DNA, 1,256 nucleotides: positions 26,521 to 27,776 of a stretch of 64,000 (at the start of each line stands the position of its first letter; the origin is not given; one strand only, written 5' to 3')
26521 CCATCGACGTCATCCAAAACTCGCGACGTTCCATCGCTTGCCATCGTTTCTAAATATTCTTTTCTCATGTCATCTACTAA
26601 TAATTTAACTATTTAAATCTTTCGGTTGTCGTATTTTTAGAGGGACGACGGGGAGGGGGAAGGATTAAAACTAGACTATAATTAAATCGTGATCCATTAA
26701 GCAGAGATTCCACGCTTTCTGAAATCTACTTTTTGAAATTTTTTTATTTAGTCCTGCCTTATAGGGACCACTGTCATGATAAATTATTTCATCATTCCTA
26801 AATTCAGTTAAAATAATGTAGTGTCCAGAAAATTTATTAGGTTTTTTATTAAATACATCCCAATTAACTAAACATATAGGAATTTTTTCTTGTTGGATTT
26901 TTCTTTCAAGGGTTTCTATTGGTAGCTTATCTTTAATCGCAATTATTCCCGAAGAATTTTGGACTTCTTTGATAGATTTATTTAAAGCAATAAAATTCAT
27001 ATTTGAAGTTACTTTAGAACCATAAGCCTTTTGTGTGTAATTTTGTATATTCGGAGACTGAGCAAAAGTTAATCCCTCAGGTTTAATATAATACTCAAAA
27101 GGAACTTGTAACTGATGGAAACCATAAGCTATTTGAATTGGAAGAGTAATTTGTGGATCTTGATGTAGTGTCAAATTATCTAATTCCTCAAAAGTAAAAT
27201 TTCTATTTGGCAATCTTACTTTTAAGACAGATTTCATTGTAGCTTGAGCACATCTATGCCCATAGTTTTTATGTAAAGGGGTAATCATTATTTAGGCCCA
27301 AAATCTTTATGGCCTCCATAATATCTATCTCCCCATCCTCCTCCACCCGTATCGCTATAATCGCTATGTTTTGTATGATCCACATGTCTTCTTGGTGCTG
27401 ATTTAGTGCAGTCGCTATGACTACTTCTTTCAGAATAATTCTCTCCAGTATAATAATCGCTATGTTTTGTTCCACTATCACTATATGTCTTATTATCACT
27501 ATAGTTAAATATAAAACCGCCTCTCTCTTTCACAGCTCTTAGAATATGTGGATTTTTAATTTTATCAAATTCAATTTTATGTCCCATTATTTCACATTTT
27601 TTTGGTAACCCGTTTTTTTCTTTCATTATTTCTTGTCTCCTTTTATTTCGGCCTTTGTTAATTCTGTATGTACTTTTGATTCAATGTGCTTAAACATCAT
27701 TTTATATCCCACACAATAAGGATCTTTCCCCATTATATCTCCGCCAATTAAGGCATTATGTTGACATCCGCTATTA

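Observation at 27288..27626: Precursor architecture: leader-GG-core with nine [Y/H]-x-[D/E] motifs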

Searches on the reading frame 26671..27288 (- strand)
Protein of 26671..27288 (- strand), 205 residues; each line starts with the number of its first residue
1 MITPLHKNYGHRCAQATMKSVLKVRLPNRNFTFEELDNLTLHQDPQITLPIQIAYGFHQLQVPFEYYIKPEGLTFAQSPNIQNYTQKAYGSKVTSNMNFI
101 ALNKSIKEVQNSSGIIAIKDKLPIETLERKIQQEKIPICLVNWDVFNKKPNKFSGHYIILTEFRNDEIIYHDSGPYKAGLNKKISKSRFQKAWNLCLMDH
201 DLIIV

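Call 3: search_protein_families(library=ncbifam, proteins=[window:26671-27288:-], max_evalue=0.01)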
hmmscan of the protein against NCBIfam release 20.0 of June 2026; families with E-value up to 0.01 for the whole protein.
window:26671-27288:- (205 aa): 0 families

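Call 4: search_protein_families(library=pfam, proteins=[window:26671-27288:-], max_evalue=0.01)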
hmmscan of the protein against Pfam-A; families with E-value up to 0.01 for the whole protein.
window:26671-27288:- (205 aa): 1 family
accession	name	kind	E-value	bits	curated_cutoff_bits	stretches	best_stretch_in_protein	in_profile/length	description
PF09778.15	Guanylate_cyc_2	-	1e-08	35.2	28.1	1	13-205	12-212/212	Guanylylate cyclase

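Call 43: find_homologous_proteins(query=window:26671-27288:-, max_evalue=0.00001)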
Query window:26671-27288:- (205 aa): 8 proteins with E <= 0.00001 among 50 candidates.
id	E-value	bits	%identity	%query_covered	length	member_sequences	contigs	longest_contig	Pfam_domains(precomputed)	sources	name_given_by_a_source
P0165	2.2e-135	467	100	100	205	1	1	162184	PF13529.14,PF09778.16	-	-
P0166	1.9e-83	297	63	100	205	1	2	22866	PF09778.16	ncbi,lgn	-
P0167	6.2e-82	292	62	100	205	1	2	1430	PF09778.16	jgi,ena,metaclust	metaclust:\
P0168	9.9e-80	285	61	100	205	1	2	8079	-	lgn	-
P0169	2.2e-78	281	60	100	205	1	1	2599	PF13529.14,PF09778.16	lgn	-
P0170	2.7e-52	196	48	100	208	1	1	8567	PF13529.14,PF09778.16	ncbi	-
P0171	4.7e-46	175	41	100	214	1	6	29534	PF13529.14,PF09778.16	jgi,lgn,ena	jgi:hypothetical protein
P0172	2.1e-31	127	40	80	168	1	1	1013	PF09778.16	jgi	jgi:hypothetical protein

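Call 46: search_protein_families(library=pfam, proteins=[window:26671-27288:-], max_evalue=10)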
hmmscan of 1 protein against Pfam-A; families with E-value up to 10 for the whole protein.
window:26671-27288:- (205 aa): 4 families
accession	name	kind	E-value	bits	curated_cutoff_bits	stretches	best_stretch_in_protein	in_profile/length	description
PF09778.15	Guanylate_cyc_2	-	1e-08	35.2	28.1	1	13-205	12-212/212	Guanylylate cyclase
PF11814.14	DUF3335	-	0.031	14.2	25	1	104-173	99-165/206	Peptidase_C39 like family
PF21354.3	STAT_linker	-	0.081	13.8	27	0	125-151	39-67/78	Signal transducer and activator of transcription, linker domain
PF03412.21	Peptidase_C39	-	0.11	12.8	22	1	153-194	85-122/133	Peptidase C39 family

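Call 49: predict_structure(alignment_id=A3)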
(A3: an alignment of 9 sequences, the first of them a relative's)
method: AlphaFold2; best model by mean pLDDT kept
length: 205 residues; sequences in the alignment: 9
mean_pLDDT: 91.1   pTM: 0.89
mean pLDDT of the five models: 91.1, 90.5, 90.5, 89.9, 89.6
residues with pLDDT >= 90: 160; 70-90: 39; 50-70: 6; < 50: 0
segments of 3 or more residues with pLDDT < 50: none
pLDDT, mean of each block of 10 residues (from residue 1): 71 90 94 95 91 97 97 92 91 91 96 95 94 95 92 91 93 77 93 85 96
secondary structure, 60 per line:
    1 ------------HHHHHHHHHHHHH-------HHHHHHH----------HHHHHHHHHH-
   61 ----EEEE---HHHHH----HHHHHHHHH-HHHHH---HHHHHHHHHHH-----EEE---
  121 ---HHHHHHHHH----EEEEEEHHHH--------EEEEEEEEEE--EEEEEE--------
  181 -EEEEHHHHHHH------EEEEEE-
elements in order: H13-25 H33-39 H50-59 E65-68 H72-76 H81-89 H91-95 H99-109 E115-117 H124-132 E137-142 H143-146 E155-164 E167-172 E182-185 H186-192 E199-204

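Call 53: fold_search(model_id=the predicted structure, library=pdb)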
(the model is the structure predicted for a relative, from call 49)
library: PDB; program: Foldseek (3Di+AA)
matches with E <= 10: 293; with E <= 0.001: 3
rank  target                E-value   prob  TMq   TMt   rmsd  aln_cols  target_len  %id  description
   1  3k8u                  1.0e-04  1.00  0.49  0.70   7.9       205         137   16  Crystal Structure of the Peptidase Domain of Streptococcus ComA, a Bi-functional ABC Transporter Involved in Quorum Sens (released 2010-02-23)
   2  5xe9_A                3.4e-04  1.00  0.48  0.70   9.2       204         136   15  Crystal Structure of the Complex of the Peptidase Domain of Streptococcus mutans ComA with a Small Molecule Inhibitor. (released 2017-06-28)
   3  5xe8_A                3.8e-04  1.00  0.48  0.70   7.6       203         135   17  Crystal Structure of the Peptidase Domain of Streptococcus mutans ComA (released 2017-06-28)
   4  8vp6_A                2.3e-03  1.00  0.47  0.17   5.4       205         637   11  Cryo-EM structure of the ABC transporter PCAT1 bound with Mg_class_2 (released 2024-10-30)
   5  3erv                  2.4e-03  1.00  0.31  0.32   5.8        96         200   19  Crystal structure of an putative C39-like peptidase from Bacillus anthracis (released 2008-10-14)
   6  8vp5_B                2.6e-03  1.00  0.50  0.16   5.7       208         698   11  Cryo-EM structure of the ABC transporter PCAT1 bound with ADP and Substrate (released 2024-10-30)
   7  8z4n_A                3.1e-03  1.00  0.54  0.49   3.8       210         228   11  Pseudomurein Endoisopeptidase PeiR-C90A (released 2025-04-23)
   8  9qvl                  5.3e-03  0.99  0.44  0.30   9.7       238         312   10  Crystal structure of the CtaG_C11A variant from Ruminiclostridium cellulolyticum (P2(1)2(1)2(1)-small) (released 2025-10-01)
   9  6v9z_A                6.4e-03  1.00  0.51  0.16   7.6       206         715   11  Cryo-EM structure of PCAT1 bound to its CtA peptide substrate (released 2020-01-22)
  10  8z4h_A                6.4e-03  1.00  0.50  0.46   8.9       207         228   12  Pseudomurein Endoisopeptidase PeiR (released 2025-04-23)
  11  9azl_A                7.2e-03  1.00  0.49  0.15   6.8       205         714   12  Cryo-EM structure of the ABC transporter PCAT1 bound with MgADP class1 (released 2024-10-30)
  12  8vp5_A                7.2e-03  1.00  0.45  0.14   7.4       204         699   12  Cryo-EM structure of the ABC transporter PCAT1 bound with ADP and Substrate (released 2024-10-30)
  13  8gs1_D                1.0e-02  1.00  0.35  0.22   3.4       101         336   13  Crystal structure of AziU2-U3 complex from Streptomyces sahachiroi NRRL2485 (released 2023-09-06)
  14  7t55_A                1.1e-02  1.00  0.46  0.15   6.8       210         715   12  Cryo-EM structure of PCAT1 in the inward-facing wide conformation under ATP turnover condition (released 2022-02-02)
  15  9quz                  1.7e-02  0.97  0.44  0.31   8.6       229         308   11  Crystal structure of CtaG from Ruminiclostridium cellulolyticum (P2(1)-small) (released 2025-10-01)
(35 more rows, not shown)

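Call 54: find_encoding_contigs(protein=P0166, flank=3500, max_places=1)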
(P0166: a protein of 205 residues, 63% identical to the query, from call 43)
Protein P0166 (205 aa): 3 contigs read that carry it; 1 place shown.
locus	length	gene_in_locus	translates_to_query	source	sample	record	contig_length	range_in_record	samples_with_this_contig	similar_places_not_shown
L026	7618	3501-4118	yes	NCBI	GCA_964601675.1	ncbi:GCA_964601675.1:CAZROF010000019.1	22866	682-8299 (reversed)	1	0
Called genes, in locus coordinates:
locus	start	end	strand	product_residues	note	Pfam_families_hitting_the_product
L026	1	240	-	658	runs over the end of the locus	PF01261:AP_endonuc_2 (weak)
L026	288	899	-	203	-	-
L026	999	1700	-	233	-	-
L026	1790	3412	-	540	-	-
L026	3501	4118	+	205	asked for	PF09778:Guanylate_cyc_2 (faint)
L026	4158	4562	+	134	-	-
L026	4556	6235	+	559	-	PF00749:tRNA-synt_1c, PF03950:tRNA-synt_1c_C, PF20974:tRNA-synt_1c_C2 (weak)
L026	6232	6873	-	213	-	-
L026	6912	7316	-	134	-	PF13183:Fer4_8, PF13534:Fer4_17 (weak)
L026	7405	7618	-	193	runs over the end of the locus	PF01936:NYN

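Call 55: find_encoding_contigs(protein=P0170, flank=3500, max_places=1)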
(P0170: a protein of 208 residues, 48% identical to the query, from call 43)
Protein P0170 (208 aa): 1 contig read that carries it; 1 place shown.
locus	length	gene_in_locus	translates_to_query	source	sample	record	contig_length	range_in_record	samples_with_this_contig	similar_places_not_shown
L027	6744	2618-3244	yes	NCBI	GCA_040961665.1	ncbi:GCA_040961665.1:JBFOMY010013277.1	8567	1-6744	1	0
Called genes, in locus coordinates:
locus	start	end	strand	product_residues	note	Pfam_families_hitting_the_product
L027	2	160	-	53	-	?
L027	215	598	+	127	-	PF01252:Peptidase_A8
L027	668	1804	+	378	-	PF04055:Radical_SAM, PF13186:SPASM (weak)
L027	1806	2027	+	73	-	-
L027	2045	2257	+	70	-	-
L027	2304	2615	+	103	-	-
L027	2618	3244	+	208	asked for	PF13529:Peptidase_C39_2, PF09778:Guanylate_cyc_2 (weak)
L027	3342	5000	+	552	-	PF00749:tRNA-synt_1c, PF03950:tRNA-synt_1c_C, PF20974:tRNA-synt_1c_C2 (weak)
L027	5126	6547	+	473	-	PF22612:GH113 (weak)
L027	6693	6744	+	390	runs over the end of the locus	PF01136:Peptidase_U32, PF03144:GTP_EFTU_D2 (faint)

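Call 56: find_encoding_contigs(protein=P0171, flank=3500, max_places=1)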
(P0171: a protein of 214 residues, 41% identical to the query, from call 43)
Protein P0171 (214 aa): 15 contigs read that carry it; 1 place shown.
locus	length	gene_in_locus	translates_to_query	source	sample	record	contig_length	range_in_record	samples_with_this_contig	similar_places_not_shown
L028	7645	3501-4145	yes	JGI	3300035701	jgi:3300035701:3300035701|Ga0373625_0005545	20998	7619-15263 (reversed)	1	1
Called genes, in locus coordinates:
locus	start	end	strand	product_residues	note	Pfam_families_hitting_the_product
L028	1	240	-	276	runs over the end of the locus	-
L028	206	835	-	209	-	-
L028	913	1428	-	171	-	-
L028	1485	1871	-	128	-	-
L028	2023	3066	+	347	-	PF04055:Radical_SAM, PF13186:SPASM (faint)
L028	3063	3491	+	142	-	-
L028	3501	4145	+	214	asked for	PF09778:Guanylate_cyc_2 (weak), PF13529:Peptidase_C39_2 (weak)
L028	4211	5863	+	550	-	-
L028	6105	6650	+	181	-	-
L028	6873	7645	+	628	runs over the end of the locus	-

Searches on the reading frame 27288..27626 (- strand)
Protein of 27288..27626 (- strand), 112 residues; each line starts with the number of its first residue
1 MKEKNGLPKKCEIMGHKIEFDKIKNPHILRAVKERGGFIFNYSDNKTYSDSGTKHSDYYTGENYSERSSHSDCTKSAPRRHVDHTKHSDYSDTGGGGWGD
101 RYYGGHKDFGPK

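Call 3: search_protein_families(library=ncbifam, proteins=[window:27288-27626:-], max_evalue=0.01)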
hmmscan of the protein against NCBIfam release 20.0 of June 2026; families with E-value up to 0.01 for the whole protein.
window:27288-27626:- (112 aa): 0 families

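Call 4: search_protein_families(library=pfam, proteins=[window:27288-27626:-], max_evalue=0.01)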
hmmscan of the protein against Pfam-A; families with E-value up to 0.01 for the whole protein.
window:27288-27626:- (112 aa): 0 families

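Call 6: find_homologous_proteins(query=window:27288-27626:-, max_evalue=0.01)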
Query window:27288-27626:- (112 aa): 1 proteins with E <= 0.01 among 2 candidates.
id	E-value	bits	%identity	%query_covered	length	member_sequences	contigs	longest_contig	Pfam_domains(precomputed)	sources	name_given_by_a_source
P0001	1.0e-71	257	100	100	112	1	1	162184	-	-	-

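Call 15: search_protein_representatives(protein=window:27288-27626:-)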
Query: 112 residues. Proteins with E-value up to 0.001 (for the whole library): 44; up to 1e-10: 8; up to 1e-30: 1. The best 44 are listed.
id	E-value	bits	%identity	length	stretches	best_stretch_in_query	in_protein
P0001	3.3e-72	256.6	100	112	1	1-112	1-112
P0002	1.3e-22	96.5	56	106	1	3-94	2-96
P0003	1.4e-20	90.0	45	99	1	1-99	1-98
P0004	7.4e-16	74.7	54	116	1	4-105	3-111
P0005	5.5e-14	68.7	55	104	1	7-92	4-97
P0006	6.6e-13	65.2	46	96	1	1-89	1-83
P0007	2.7e-11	60.0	55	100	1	20-106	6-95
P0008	3.4e-11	59.7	51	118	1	8-93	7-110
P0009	1.0e-09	54.9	53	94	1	3-69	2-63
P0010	1.3e-09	54.5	48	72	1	13-83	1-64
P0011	1.6e-09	54.2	43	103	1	8-90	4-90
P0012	4.4e-09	52.9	47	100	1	5-84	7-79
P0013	7.2e-09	52.2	47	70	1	1-59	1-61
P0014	8.8e-09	51.9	41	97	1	10-93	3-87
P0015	4.8e-08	49.5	30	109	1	5-105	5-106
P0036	1.7e-04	38.1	39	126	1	14-108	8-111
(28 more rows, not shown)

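Call 22: find_encoding_contigs(protein=P0002, flank=5000, max_places=3)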
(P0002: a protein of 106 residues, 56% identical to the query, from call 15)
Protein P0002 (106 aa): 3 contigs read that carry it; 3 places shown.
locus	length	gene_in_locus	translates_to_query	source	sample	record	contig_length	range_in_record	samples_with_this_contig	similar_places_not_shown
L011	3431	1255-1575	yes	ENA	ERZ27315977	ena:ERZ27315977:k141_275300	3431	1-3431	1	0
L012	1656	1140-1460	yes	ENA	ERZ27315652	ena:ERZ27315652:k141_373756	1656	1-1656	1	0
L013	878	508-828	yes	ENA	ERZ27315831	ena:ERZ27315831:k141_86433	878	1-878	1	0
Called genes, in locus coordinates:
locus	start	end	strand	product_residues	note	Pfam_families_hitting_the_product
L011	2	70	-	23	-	?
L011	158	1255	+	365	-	PF04055:Radical_SAM, PF13186:SPASM (faint)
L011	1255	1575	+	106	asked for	-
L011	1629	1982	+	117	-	-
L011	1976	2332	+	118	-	PF24709:DUF7670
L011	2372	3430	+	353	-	?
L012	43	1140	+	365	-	PF04055:Radical_SAM, PF13186:SPASM (faint)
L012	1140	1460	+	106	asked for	-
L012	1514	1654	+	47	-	?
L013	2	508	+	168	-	?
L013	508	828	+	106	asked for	-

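Call 23: find_encoding_contigs(protein=P0008, flank=5000, max_places=3)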
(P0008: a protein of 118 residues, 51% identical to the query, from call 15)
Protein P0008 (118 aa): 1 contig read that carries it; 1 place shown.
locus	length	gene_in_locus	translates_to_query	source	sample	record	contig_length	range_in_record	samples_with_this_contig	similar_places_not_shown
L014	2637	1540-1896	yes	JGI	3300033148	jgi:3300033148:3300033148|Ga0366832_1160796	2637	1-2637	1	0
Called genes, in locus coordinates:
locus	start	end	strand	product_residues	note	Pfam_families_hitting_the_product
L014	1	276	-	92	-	?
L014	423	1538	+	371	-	PF04055:Radical_SAM, PF13186:SPASM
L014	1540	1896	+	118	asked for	-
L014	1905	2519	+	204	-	-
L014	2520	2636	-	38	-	?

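Call 24: find_encoding_contigs(protein=P0036, flank=5000, max_places=3)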
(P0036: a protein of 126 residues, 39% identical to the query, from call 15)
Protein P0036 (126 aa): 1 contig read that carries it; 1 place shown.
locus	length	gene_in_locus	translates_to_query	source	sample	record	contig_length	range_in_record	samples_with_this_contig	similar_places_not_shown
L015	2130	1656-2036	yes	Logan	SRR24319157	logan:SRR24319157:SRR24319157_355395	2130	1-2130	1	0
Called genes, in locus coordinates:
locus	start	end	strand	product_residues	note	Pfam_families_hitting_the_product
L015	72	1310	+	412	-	PF04055:Radical_SAM, PF13186:SPASM (weak)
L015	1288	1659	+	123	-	-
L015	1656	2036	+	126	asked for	-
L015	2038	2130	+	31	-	?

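Call 58: search_protein_families(library=ncbifam, alignment_id=A2, max_evalue=1)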
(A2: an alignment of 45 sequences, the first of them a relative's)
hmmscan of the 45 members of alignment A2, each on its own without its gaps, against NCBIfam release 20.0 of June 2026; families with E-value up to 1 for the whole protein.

A. member 1, P0001 (112 aa): 0 families

B. families by the number of members that match (of 45 scanned): 6 families
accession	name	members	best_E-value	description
NF003408.0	PRK04778.1-2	1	0.011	septation ring formation regulator EzrA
TIGR03724.2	arch_bud32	1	0.021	KEOPS complex kinase/ATPase Bud32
TIGR04551.1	TIGR04551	1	0.07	TIGR04551 family protein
NF053693.1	esterase_mleCBF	1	0.094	CBF family alpha/beta fold macrolide esterase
NF041915.1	HVO_2901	1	0.097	HVO_2901 family zinc finger protein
NF006548.1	PRK09041.1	1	0.12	flagellar motor protein MotB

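Call 71: search_protein_families(library=phrogs, proteins=[window:27288-27626:-], max_evalue=0.01)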
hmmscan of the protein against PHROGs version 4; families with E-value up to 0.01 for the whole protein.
window:27288-27626:- (112 aa): 0 families

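Call 75: predict_structure(alignment_id=A2)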
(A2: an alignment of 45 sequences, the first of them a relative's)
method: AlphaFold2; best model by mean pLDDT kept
length: 112 residues; sequences in the alignment: 45
mean_pLDDT: 66.1   pTM: 0.30
mean pLDDT of the five models: 66.1, 64.5, 64.4, 63.2, 62.4
residues with pLDDT >= 90: 4; 70-90: 35; 50-70: 68; < 50: 5
segments of 3 or more residues with pLDDT < 50: none
pLDDT, mean of each block of 10 residues (from residue 1): 66 84 89 72 53 54 55 62 72 57 63 62
secondary structure, 60 per line:
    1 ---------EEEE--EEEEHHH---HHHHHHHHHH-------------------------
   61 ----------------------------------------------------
elements in order: E10-13 E16-19 H26-35
